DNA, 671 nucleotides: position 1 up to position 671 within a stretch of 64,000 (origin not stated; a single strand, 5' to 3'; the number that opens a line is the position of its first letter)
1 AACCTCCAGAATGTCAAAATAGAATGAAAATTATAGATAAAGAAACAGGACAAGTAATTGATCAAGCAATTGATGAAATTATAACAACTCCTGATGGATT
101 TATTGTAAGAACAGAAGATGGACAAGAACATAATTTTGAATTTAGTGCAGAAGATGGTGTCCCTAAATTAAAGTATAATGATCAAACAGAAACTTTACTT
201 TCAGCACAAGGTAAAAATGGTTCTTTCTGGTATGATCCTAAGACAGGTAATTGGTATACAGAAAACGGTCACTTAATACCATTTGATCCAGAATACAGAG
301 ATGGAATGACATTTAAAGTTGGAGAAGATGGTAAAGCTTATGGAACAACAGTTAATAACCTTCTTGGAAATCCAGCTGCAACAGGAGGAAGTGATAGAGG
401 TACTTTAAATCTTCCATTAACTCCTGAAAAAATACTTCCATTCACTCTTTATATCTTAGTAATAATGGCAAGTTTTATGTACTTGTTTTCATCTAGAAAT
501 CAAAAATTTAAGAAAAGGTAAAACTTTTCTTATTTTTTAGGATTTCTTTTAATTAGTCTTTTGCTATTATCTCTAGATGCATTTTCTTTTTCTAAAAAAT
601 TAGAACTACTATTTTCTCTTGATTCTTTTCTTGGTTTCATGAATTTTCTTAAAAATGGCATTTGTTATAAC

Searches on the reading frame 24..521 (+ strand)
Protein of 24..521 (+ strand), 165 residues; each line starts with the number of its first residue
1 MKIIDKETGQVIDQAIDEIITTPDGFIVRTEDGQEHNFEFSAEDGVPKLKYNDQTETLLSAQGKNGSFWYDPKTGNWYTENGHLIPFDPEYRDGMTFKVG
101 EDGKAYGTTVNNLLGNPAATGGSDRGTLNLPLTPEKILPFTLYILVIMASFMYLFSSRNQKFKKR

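Call 40: find_encoding_contigs(protein=window:24-521:+, flank=10000, max_places=1)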
Protein window:24-521:+ (165 aa): no gene with exactly this product is on record in the collection.
